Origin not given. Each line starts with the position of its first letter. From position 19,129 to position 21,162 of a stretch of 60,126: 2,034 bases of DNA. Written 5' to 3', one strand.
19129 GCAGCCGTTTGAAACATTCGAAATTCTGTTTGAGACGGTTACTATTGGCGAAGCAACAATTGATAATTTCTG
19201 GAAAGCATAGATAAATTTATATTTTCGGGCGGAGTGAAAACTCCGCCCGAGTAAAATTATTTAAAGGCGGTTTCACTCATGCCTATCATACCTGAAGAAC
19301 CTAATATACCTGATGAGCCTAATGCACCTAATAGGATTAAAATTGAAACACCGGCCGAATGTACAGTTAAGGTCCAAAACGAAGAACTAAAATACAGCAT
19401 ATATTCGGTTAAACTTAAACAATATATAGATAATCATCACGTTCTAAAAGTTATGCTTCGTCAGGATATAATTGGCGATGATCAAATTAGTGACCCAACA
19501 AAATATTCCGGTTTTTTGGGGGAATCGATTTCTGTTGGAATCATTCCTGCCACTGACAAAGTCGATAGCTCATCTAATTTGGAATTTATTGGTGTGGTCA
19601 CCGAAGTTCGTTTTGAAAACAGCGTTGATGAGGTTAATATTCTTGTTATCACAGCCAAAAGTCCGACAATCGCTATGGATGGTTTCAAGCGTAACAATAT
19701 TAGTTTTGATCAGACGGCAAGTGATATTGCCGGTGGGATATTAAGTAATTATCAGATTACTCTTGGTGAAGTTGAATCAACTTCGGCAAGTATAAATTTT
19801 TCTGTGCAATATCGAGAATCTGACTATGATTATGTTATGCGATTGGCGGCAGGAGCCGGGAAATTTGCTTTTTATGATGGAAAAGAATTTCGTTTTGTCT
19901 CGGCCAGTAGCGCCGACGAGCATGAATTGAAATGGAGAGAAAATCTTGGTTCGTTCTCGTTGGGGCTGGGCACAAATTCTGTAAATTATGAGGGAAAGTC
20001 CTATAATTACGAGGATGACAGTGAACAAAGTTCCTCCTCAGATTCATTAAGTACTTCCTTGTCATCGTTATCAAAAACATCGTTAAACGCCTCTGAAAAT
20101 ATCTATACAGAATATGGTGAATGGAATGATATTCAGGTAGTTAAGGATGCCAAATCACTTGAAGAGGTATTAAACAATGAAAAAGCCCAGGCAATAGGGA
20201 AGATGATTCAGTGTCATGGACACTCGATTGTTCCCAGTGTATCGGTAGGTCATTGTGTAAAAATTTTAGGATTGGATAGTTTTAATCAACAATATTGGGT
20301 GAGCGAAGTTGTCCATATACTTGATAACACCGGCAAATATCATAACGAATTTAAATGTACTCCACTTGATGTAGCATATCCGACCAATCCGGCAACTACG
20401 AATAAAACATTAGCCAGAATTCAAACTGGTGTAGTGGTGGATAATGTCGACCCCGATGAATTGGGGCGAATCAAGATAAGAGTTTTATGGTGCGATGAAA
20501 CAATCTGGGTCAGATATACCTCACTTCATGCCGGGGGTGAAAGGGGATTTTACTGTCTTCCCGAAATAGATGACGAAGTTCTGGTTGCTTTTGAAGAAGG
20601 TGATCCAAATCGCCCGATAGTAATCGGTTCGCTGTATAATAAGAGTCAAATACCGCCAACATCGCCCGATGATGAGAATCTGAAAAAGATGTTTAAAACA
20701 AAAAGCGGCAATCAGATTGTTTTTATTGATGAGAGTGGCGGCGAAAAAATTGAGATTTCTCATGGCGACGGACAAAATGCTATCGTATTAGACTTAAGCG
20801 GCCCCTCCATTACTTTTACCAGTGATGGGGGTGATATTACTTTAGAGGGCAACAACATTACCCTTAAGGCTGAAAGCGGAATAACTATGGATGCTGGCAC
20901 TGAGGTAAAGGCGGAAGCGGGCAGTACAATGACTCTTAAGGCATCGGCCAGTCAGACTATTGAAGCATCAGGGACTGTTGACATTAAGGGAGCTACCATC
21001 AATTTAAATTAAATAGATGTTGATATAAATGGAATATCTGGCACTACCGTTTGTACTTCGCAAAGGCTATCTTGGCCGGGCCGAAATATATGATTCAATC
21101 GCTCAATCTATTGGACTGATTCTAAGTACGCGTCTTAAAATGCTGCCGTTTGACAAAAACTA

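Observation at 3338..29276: Complete contractile T6SS core whose gene order and accessory set fit none of the described subtypes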

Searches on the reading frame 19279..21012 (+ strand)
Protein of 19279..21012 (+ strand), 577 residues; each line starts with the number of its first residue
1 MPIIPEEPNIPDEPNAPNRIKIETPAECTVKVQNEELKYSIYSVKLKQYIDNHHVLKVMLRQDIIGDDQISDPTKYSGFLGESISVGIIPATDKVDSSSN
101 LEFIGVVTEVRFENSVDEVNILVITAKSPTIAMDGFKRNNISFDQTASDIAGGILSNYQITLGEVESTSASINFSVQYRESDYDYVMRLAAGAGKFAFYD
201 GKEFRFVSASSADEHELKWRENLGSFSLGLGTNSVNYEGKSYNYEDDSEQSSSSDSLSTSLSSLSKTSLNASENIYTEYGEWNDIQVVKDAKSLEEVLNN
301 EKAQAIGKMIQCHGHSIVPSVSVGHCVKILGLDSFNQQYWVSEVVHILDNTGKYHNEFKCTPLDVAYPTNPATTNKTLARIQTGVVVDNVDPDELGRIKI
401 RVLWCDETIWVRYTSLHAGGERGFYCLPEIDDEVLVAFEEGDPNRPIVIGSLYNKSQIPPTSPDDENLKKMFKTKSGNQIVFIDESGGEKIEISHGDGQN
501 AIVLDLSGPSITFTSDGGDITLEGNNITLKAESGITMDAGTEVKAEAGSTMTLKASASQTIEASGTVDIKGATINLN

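Call 3: search_protein_families(library=pfam, proteins=[window:19279-21012:+], max_evalue=0.01)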
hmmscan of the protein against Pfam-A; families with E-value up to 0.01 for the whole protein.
window:19279-21012:+ (577 aa): 3 families
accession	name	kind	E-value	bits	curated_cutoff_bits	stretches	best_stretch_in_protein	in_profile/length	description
PF04717.18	Phage_base_V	-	2.9e-24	85.7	23.8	1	382-453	1-75/75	Type VI secretion system/phage-baseplate injector OB domain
PF05954.17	Phage_GPD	-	1.1e-14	54.8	30.1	1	79-350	26-303/305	Phage tail baseplate hub (GPD)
PF20093.5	DUF6484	-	7e-06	27.1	27.6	1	430-451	39-60/61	Domain of unknown function (DUF6484)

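Call 5: search_protein_families(library=ncbifam, proteins=[window:19279-21012:+], max_evalue=0.01)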
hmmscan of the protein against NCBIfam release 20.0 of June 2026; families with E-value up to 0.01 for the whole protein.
window:19279-21012:+ (577 aa): 5 families
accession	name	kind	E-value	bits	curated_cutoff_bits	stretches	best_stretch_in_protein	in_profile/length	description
TIGR01646.1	vgr_GE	subfamily_domain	2.6e-38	132.2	121.8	1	76-494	31-476/480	type VI secretion system tip protein VgrG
TIGR03361.1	VI_Rhs_Vgr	subfamily_domain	2.1e-37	128.9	186.35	1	100-493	61-490/513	type VI secretion system tip protein TssI/VgrG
NF033848.1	VgrG_rel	hypoth_equivalog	6.6e-36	123.7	275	2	319-540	306-547/547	VgrG-related protein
TIGR01644.1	phage_P2_V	subfamily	9e-07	28.6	46.75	1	381-544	9-164/192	phage baseplate assembly protein V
NF041249.1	T6SS_TssI_Fran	equivalog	1.2e-05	25.4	100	1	500-574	82-152/163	type VI secretion system tip protein TssI/VgrG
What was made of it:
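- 19279..21012 (+): VgrG spike. Phage_GPD, Phage_base_V and TIGR01646 above cut-off (calls 3, 5).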

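Call 66: search_dna_similar(query=window:19279-21012:+, collection=plasmids, mode=protein, max_rows=40, rows=spread)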
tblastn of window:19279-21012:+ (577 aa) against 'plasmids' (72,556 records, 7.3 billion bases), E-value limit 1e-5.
Records with a match: 709; places in all: 988; records where one place covers at least 80% of the query: 9.
Best place of each record, by identity: <60% 709.
By first word of the organism name: Ralstonia 130; Rhizobium 101; Escherichia 80; Burkholderia 50; Serratia 33; Streptomyces 25; Agrobacterium 19; Vibrio 17; Leisingera 17; Azospirillum 14; and 91 more.
By predicted mobility (MOB-suite, as given by PLSDB): non-mobilizable 329; conjugative 225; mobilizable 155.
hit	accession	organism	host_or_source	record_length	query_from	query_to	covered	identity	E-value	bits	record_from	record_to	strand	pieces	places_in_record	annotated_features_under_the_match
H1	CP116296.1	Tenacibaculum finnmarkense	Atlantic salmon (Salmo salar ...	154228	40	577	93%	25.6%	7e-35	148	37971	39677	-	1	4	phage baseplate assembly protein V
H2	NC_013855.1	Azospirillum sp. B510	-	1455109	174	560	67%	26.5%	1e-15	89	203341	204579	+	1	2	record has no annotation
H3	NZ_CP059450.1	Azospirillum brasilense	Prokaryotes,soil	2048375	168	563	69%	24.3%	1e-16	92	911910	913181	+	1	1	none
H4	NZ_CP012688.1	Ralstonia solanacearum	Solanum commersonii,whole organism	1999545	129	495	64%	22.9%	7e-12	76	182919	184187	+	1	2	none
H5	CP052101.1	Ralstonia solanacearum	tomato,cell culture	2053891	175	495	56%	25.2%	5e-12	77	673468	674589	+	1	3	none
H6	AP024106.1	Ralstonia solanacearum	-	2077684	175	495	56%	25.2%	5e-12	77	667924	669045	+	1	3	type IV secretion protein Rhs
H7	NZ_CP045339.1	Vibrio sp. THAF190c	pure culture,Surface of a polyethylene ...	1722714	297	577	49%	26.5%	5e-15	86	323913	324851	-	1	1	none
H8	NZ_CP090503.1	Photobacterium damselae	Seriola lalandi,Cell culture,Caudal ...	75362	353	577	39%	28.6%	2e-16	91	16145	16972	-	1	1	tssI: type VI secretion system tip protein TssI/VgrG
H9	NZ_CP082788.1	Serratia entomophila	Costelytra zealandica,diseased grass ...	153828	335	576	42%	26.3%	8e-10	70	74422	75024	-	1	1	phage baseplate assembly protein V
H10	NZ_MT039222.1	Serratia proteamaculans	-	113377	332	576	42%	25.6%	6e-9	67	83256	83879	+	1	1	phage baseplate assembly protein V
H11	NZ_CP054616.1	Azospirillum oryzae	cell culture,soil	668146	354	577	39%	27.1%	1e-13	82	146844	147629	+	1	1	tssI: type VI secretion system tip protein TssI/VgrG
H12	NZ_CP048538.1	Agrobacterium tumefaciens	walnut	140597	350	559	36%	27.9%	2e-12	78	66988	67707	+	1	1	tssI: type VI secretion system tip protein TssI/VgrG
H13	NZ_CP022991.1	Paraburkholderia aromaticivorans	-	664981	367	576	36%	27.6%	6e-16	89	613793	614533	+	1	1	tssI: type VI secretion system tip protein TssI/VgrG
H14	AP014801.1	Rhodovulum sulfidophilum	-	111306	390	576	32%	30.4%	3e-12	77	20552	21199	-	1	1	Rhs-family protein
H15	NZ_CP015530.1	Rhodococcus sp. WB1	soil,PCBs contaminated soil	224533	381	545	29%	33.3%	3e-12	78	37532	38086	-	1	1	phage baseplate assembly protein V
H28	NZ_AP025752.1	Escherichia sp. HH154_1D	Bos taurus,feces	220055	371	506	24%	34.0%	9e-13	79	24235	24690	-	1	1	tssG: type VI secretion system baseplate subunit TssG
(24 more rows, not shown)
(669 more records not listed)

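Call 67: get_annotated_region(hit=H1, flank=20000)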
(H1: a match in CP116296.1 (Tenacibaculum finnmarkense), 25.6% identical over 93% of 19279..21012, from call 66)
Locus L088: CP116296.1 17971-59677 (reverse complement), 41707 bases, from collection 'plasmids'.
description: Tenacibaculum finnmarkense strain LI C6 FM3-F plasmid unnamed, complete sequence
organism: Tenacibaculum finnmarkense (NCBI taxid 2781243)
taxonomy: Bacteria; Bacteroidota; Flavobacteriia; Flavobacteriales; Flavobacteriaceae; Tenacibaculum; Tenacibaculum finnmarkense
host: -; source: Atlantic salmon (Salmo salar L.),Bacterial Culture; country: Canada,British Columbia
typing (MOB-suite, as given by PLSDB): non-mobilizable
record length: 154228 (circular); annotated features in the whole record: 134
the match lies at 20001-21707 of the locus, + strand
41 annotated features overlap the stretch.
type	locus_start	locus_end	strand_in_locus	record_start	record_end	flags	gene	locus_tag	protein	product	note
CDS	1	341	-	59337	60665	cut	-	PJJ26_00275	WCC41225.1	relaxase/mobilization nuclease domain-containing protein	-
CDS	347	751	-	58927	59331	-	-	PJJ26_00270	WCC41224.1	hypothetical protein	-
CDS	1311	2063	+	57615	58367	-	-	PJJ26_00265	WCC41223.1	ParA family protein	-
CDS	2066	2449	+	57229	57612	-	-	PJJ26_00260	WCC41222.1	hypothetical protein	-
CDS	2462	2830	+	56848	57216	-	-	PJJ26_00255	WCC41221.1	hypothetical protein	-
CDS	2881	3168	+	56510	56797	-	-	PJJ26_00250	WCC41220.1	DUF4134 family protein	-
CDS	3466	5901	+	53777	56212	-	-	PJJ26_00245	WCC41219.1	TraG family conjugative transposon ATPase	-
CDS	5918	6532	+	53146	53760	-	-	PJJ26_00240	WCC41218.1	hypothetical protein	-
CDS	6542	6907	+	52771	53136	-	-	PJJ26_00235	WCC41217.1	hypothetical protein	-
CDS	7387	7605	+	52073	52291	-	-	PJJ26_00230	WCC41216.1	hypothetical protein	-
CDS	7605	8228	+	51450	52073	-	traK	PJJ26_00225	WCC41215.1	conjugative transposon protein TraK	-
CDS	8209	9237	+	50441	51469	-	traM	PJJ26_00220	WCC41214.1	conjugative transposon protein TraM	-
CDS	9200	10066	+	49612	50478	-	-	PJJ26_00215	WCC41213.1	DUF4138 domain-containing protein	-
CDS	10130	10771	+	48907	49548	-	-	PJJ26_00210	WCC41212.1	hypothetical protein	-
CDS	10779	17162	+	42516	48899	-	-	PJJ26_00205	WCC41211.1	T9SS type A sorting domain-containing protein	-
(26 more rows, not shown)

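Call 68: get_annotated_region(hit=H12, flank=20000)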
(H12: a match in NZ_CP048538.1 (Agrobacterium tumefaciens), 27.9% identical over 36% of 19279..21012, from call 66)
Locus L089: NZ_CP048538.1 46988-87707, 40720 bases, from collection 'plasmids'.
description: Agrobacterium tumefaciens strain SJ003 plasmid pAt, complete sequence
organism: Agrobacterium tumefaciens (NCBI taxid 358)
taxonomy: Bacteria; Pseudomonadota; Alphaproteobacteria; Hyphomicrobiales; Rhizobiaceae; Agrobacterium; Agrobacterium tumefaciens
host: -; source: walnut; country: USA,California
typing (MOB-suite, as given by PLSDB): non-mobilizable; replicon rep_cluster_593; mating-pair formation MPF_T
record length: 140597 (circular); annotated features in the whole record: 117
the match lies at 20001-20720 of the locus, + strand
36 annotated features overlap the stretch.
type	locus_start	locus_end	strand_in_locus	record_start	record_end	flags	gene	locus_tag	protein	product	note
CDS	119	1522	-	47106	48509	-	-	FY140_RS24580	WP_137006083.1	ImmA/IrrE family metallo-endopeptidase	-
CDS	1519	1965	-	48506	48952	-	-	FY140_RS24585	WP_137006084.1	hypothetical protein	-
CDS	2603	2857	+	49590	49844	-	-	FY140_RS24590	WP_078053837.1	type II toxin-antitoxin system Phd/YefM family antitoxin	-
CDS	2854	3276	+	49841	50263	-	-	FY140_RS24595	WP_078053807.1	type II toxin-antitoxin system VapC family toxin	-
CDS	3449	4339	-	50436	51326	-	-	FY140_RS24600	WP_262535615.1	LysR family transcriptional regulator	-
CDS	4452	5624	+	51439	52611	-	-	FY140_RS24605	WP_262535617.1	mandelate racemase/muconate lactonizing enzyme family protein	-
CDS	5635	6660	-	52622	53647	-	-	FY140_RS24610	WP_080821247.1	LacI family DNA-binding transcriptional regulator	GO:0006351 - DNA-templated transcription [Evidence IEA]; GO:0045892 - negative regulation of DNA-templated ...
CDS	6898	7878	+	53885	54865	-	-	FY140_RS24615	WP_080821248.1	tripartite tricarboxylate transporter substrate binding protein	-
CDS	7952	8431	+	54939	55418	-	-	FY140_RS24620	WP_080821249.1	tripartite tricarboxylate transporter TctB family protein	-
CDS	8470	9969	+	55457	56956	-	-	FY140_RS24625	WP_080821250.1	tripartite tricarboxylate transporter permease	-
CDS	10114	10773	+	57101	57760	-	-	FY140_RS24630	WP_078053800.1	DUF2161 domain-containing phosphodiesterase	-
CDS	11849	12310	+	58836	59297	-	-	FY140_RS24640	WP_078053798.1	DUF4126 family protein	-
CDS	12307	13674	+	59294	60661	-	-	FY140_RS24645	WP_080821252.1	FAD-containing oxidoreductase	GO:0045454 - cell redox homeostasis [Evidence IEA]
CDS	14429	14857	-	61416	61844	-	-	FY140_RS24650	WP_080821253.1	PPC domain-containing protein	-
CDS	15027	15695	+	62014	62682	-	-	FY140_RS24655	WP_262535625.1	hypothetical protein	-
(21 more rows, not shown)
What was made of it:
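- Tried and rejected: The first two were orphan VgrG islands (calls 67, 68).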

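Call 69: get_annotated_region(hit=H28, flank=20000)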
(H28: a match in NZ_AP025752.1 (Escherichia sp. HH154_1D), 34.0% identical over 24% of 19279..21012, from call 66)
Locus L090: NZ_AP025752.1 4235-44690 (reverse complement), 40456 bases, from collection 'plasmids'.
description: Escherichia sp. HH154_1D strain HH-P049 plasmid pla1, complete sequence
organism: Escherichia sp. HH154_1D (NCBI taxid 2509664)
taxonomy: Bacteria; Pseudomonadota; Gammaproteobacteria; Enterobacterales; Enterobacteriaceae; Escherichia; Escherichia sp. HH154 1D
host: -; source: Bos taurus,feces; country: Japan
typing (MOB-suite, as given by PLSDB): conjugative; replicon IncFIA,IncFIB; relaxase MOBF,MOBP; mating-pair formation MPF_F
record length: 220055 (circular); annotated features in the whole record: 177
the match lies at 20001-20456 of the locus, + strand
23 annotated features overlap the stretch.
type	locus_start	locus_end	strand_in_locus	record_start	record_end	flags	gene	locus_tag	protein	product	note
CDS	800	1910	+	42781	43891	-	-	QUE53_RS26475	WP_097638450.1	IS3 family transposase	-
CDS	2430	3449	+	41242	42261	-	-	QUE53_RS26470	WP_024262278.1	IS110 family transposase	-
CDS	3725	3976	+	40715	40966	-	-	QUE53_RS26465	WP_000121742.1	hypothetical protein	-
CDS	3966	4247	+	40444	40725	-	-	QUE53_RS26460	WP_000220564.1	type II toxin-antitoxin system RelE/ParE family toxin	GO:0030541 - plasmid partitioning [Evidence IEA]; GO:0051290 - protein heterotetramerization [Evidence IEA]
CDS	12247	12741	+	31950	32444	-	-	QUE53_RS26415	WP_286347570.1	hypothetical protein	-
CDS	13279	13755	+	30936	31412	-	tssB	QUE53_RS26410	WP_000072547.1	type VI secretion system contractile sheath small subunit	GO:0033103 - protein secretion by the type VI secretion system [Evidence IEA]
CDS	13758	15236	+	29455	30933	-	tssC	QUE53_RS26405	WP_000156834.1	type VI secretion system contractile sheath large subunit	GO:0033103 - protein secretion by the type VI secretion system [Evidence IEA]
CDS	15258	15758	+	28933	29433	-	-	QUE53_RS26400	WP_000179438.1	hypothetical protein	-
CDS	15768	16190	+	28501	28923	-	-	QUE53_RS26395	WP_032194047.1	lysozyme family protein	-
CDS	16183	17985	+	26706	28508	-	tssF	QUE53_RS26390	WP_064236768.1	type VI secretion system baseplate subunit TssF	GO:0033103 - protein secretion by the type VI secretion system [Evidence IEA]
CDS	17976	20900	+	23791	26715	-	tssG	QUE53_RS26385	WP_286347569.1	type VI secretion system baseplate subunit TssG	GO:0033103 - protein secretion by the type VI secretion system [Evidence IEA]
CDS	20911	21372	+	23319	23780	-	-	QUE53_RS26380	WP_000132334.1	hypothetical protein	-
CDS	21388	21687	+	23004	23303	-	-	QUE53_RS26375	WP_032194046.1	PAAR domain-containing protein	-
CDS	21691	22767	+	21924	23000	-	tssA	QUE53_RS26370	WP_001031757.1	type VI secretion system protein TssA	-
CDS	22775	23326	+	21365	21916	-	-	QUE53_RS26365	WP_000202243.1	type VI secretion lipoprotein TssJ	-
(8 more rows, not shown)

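Call 70: get_annotated_region(hit=H13, flank=20000)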
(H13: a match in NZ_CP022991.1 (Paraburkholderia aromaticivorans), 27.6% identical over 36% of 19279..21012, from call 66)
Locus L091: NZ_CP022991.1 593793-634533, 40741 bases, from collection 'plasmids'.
description: Paraburkholderia aromaticivorans strain BN5 plasmid pBN1, complete sequence
organism: Paraburkholderia aromaticivorans (NCBI taxid 2026199)
taxonomy: Bacteria; Pseudomonadota; Betaproteobacteria; Burkholderiales; Burkholderiaceae; Paraburkholderia; Paraburkholderia aromaticivorans
host: -; source: -; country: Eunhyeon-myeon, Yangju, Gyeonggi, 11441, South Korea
typing (MOB-suite, as given by PLSDB): non-mobilizable
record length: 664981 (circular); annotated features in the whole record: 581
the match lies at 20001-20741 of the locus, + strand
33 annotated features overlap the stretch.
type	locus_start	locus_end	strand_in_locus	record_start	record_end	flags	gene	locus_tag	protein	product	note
CDS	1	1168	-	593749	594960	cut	-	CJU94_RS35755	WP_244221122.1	branched-chain amino acid ABC transporter substrate-binding protein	GO:0015803 - branched-chain amino acid transport [Evidence IEA]; GO:0055085 - transmembrane transport [Evidence IEA]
CDS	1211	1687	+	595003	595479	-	-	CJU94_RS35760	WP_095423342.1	Lrp/AsnC family transcriptional regulator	-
CDS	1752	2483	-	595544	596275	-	-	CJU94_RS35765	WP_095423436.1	IS6 family transposase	-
CDS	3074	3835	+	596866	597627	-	-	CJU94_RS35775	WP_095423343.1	superoxide dismutase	-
CDS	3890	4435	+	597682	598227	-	-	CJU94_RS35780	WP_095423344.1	DUF3455 domain-containing protein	-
CDS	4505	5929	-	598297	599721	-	-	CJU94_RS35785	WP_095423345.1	serine/threonine-protein kinase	GO:0006468 - protein phosphorylation [Evidence IEA]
CDS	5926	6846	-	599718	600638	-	-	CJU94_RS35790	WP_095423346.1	DUF3365 domain-containing protein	-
CDS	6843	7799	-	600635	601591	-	-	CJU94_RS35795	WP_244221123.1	hypothetical protein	-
CDS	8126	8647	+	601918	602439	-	tssB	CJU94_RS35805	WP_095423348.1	type VI secretion system contractile sheath small subunit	GO:0033103 - protein secretion by the type VI secretion system [Evidence IEA]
CDS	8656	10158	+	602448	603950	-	tssC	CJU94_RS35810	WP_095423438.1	type VI secretion system contractile sheath large subunit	GO:0033103 - protein secretion by the type VI secretion system [Evidence IEA]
CDS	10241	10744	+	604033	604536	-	-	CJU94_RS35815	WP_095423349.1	type VI secretion system tube protein Hcp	-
CDS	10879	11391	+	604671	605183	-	tssE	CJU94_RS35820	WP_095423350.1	type VI secretion system baseplate subunit TssE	GO:0033103 - protein secretion by the type VI secretion system [Evidence IEA]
CDS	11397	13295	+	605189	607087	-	tssF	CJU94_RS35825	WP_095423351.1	type VI secretion system baseplate subunit TssF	GO:0033103 - protein secretion by the type VI secretion system [Evidence IEA]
CDS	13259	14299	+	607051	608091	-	tssG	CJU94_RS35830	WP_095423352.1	type VI secretion system baseplate subunit TssG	GO:0033103 - protein secretion by the type VI secretion system [Evidence IEA]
CDS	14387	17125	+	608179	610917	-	tssH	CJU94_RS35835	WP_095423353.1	type VI secretion system ATPase TssH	GO:0033103 - protein secretion by the type VI secretion system [Evidence IEA]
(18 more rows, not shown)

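Call 73: search_dna_similar(query=L091:25743-27182:+, collection=plasmids, mode=protein, max_rows=40, rows=spread)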
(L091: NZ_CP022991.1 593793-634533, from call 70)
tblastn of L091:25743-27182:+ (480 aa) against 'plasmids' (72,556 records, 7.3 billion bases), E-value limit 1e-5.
Records with a match: 447; places in all: 473; records where one place covers at least 80% of the query: 90.
Best place of each record, by identity: >=99% 1; <60% 446.
By first word of the organism name: Ralstonia 127; Rhizobium 94; Campylobacter 38; Leisingera 18; Burkholderia 13; Vibrio 13; Escherichia 12; Paraburkholderia 11; Rahnella 11; Sinorhizobium 10; and 45 more.
By predicted mobility (MOB-suite, as given by PLSDB): non-mobilizable 222; mobilizable 123; conjugative 102.
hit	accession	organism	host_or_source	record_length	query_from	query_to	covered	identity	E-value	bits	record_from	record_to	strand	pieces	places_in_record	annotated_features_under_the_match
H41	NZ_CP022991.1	Paraburkholderia aromaticivorans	-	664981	1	480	100%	100.0%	0e+0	825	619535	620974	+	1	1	tssM: type VI secretion system membrane subunit TssM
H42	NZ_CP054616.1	Azospirillum oryzae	cell culture,soil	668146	60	480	88%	43.6%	7e-91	310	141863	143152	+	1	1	tssM: type VI secretion system membrane subunit TssM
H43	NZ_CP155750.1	Sphingomonas parapaucimobilis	Chinese cabbage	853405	88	479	82%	46.3%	2e-72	256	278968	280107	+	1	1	tssM: type VI secretion system membrane subunit TssM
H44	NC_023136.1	Leisingera methylohalidivorans DSM 14336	Seawater collected from a tide pool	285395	59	478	88%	42.5%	1e-100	338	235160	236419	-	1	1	tssM: type VI secretion system membrane subunit TssM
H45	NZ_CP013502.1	Rhizobium esperanzae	Phaseolus vulgaris,Whole ...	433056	96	477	80%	45.6%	1e-88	303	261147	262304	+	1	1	tssM: type VI secretion system membrane subunit TssM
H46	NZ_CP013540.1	Rhizobium phaseoli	Phaseolus vulgaris,Whole ...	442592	96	477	80%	45.6%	1e-88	303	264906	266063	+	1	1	tssM: type VI secretion system membrane subunit TssM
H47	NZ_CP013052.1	Sinorhizobium americanum CCGM7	Phaseolus vulgaris,root nodules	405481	68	469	84%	43.1%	1e-79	277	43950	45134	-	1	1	tssM: type VI secretion system membrane subunit TssM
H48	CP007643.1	Rhizobium etli bv. phaseoli str. IE4803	Phaseolus vulgaris,whole organism,nodule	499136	96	477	80%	45.1%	4e-88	301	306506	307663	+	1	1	type VI secretion system IcmF family protein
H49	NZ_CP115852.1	Pseudoroseomonas cervicalis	-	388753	96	424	69%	51.7%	1e-86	297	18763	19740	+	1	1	tssM: type VI secretion system membrane subunit TssM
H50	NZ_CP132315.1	Shinella oryzae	Homo sapiens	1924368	68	434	76%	45.4%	2e-83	288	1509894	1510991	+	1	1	none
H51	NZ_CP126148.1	Sagittula sp. MA-2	Cell culture,Coastal seawater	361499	58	478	88%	39.4%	7e-76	266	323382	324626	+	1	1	tssM: type VI secretion system membrane subunit TssM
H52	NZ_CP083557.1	Leisingera sp. S132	-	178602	84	473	81%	41.4%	5e-73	258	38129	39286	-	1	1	tssM: type VI secretion system membrane subunit TssM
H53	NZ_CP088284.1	Bradyrhizobium septentrionale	Glycine max cv. AC Glengarry,Cell ...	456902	67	439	78%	42.9%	1e-86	297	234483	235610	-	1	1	tssM: type VI secretion system membrane subunit TssM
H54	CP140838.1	Rhizobium beringeri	Trifolium pratense,whole organism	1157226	99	469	77%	42.7%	3e-74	261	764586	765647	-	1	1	tssM: type VI secretion system membrane subunit TssM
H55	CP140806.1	Rhizobium johnstonii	Trifolium pratense,whole organism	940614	99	469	77%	42.1%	3e-73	258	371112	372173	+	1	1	none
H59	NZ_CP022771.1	Ralstonia solanacearum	Solanum tuberosum,single cell,Potato ...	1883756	66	426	75%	36.8%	4e-58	214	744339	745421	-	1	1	none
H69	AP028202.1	Paraburkholderia largidicola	Physopelta gutta,midgut,Midgut crypts ...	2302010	57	424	77%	33.9%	4e-53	200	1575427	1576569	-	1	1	tssM_2: type VI secretion system membrane subunit TssM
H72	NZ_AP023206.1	Escherichia coli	Homo sapiens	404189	59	430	78%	30.1%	5e-25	116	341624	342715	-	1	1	tssM: type VI secretion system membrane subunit TssM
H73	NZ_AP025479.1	Vibrio crassostreae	-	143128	58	433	78%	25.9%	4e-20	101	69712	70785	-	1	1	tssM: type VI secretion system membrane subunit TssM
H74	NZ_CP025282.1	Campylobacter coli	Retail Chicken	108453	101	430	69%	25.8%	4e-28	125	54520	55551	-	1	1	tssM: type VI secretion system membrane subunit TssM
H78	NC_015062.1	Rahnella aceris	-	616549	115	377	55%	27.8%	4e-17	92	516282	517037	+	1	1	type VI secretion protein IcmF/TssM N-terminal domain-containing ...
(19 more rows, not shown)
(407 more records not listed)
